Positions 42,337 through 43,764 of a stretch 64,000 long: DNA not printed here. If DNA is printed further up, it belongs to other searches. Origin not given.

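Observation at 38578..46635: Orphan-fold enzyme set (bicupin, two tandem-NTF2 proteins, short MetE-like Zn thiol-alkyltransferase) wired to a CUT1 ABC importer with no ATPase gene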

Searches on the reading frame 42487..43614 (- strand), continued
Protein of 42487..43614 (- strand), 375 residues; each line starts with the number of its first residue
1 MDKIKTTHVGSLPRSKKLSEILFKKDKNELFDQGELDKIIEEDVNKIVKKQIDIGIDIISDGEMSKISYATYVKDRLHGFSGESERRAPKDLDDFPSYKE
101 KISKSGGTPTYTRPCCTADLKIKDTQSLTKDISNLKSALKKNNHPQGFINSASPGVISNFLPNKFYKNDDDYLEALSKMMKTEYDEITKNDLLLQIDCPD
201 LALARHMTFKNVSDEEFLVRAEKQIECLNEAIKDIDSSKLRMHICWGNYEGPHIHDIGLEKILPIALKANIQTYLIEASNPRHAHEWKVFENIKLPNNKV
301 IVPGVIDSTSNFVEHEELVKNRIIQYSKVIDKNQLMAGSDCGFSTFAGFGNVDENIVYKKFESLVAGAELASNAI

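Call 85: search_protein_families(library=pfam, proteins=[L052:3622-4563:+, L052:4567-5499:+, L052:5511-6335:+, L052:6236-7936:+, L052:570-2522:+, L053:11005-12756:+, L053:12764-14224:+, L053:6637-7719:+, L078:11309-12301:-, L064:8665-9972:-], max_evalue=0.00001)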
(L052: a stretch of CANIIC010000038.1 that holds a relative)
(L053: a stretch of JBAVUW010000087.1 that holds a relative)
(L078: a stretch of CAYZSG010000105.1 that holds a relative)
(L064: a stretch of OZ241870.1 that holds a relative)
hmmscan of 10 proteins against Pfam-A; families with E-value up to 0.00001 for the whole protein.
L052:3622-4563:+ (314 aa): 0 families

L052:4567-5499:+ (311 aa): 0 families

L052:5511-6335:+ (275 aa): 2 families
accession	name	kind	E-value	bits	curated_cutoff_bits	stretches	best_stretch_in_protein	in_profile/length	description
PF12706.13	Lactamase_B_2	-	7.1e-18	65.4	27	1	43-239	3-198/200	Beta-lactamase superfamily domain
PF00753.33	Lactamase_B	-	2.6e-07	31.2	22.7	1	36-177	12-149/196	Metallo-beta-lactamase superfamily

L052:6236-7936:+ (567 aa): 4 families
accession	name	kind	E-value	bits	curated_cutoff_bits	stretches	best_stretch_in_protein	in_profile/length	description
PF07992.20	Pyr_redox_2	-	1.4e-37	130.2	26.1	1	42-365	2-291/291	Pyridine nucleotide-disulphide oxidoreductase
PF00027.35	cNMP_binding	-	5.6e-21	74.7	27.5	1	463-541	2-85/89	Cyclic nucleotide-binding domain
PF00070.33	Pyr_redox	-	4.5e-10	40.3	22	1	202-284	2-70/82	Pyridine nucleotide-disulphide oxidoreductase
PF22366.1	NDH2_C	-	3.1e-09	37.3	27.7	1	389-445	2-59/62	NDH2 C-terminal domain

L052:570-2522:+ (651 aa): 2 families
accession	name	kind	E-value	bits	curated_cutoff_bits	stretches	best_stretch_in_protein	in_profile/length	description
PF01011.28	PQQ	-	9.7e-180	599.6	26.7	1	37-630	1-595/595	Glucose/ethanol/alcohol dehydrogenase, beta-propeller domain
PF13360.13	PQQ_2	-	5.6e-18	65.9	27.6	1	67-240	17-143/233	Outer membrane protein assembly factor BamB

L053:11005-12756:+ (584 aa): 3 families
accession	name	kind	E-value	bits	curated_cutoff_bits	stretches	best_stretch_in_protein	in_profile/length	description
PF00135.34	COesterase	-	1.8e-102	344.4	27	1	79-565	3-501/515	Carboxylesterase family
PF20434.5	BD-FAE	-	4e-09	36.7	26.8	1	177-299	8-118/215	BD-FAE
PF07859.19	Abhydrolase_3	-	2.9e-08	34.2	25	0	247-294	49-96/210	alpha/beta hydrolase fold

L053:12764-14224:+ (487 aa): 3 families
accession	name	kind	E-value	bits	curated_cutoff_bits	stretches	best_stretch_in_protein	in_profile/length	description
PF07690.21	MFS_1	-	1.3e-39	136.6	33.4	1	69-423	4-335/347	Major Facilitator Superfamily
PF00083.30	Sugar_tr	-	2.3e-20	73.4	22.3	1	98-260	48-214/452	Sugar (and other) transporter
PF06779.20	MFS_4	-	1.8e-07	31.3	26.3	0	95-261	27-192/364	Uncharacterised MFS-type transporter YbfB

L053:6637-7719:+ (361 aa): 1 family
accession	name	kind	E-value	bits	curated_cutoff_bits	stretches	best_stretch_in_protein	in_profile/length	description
PF00903.31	Glyoxalase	-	2.8e-10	41.1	20.6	0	159-272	6-120/121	Glyoxalase/Bleomycin resistance protein/Dioxygenase superfamily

L078:11309-12301:- (331 aa): 3 families
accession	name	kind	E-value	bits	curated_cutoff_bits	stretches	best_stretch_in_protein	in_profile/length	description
PF09130.16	DUF1932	-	6.9e-15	55.2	25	1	205-276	1-69/70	Domain of unknown function (DUF1932)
PF03446.21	NAD_binding_2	-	1.3e-10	42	21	1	15-156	1-140/161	NAD binding domain of 6-phosphogluconate dehydrogenase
PF03807.23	F420_oxidored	-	5.2e-08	33.8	21.6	1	15-109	1-91/94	NADP oxidoreductase coenzyme F420-dependent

L064:8665-9972:- (436 aa): 2 families
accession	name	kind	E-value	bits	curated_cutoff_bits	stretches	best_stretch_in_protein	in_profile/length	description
PF02826.25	2-Hacid_dh_C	-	4.6e-56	189.4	25.1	1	223-403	1-178/178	D-isomer specific 2-hydroxyacid dehydrogenase, NAD binding domain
PF00389.36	2-Hacid_dh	-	4.1e-16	59.3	24.6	1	150-429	28-128/134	D-isomer specific 2-hydroxyacid dehydrogenase, catalytic domain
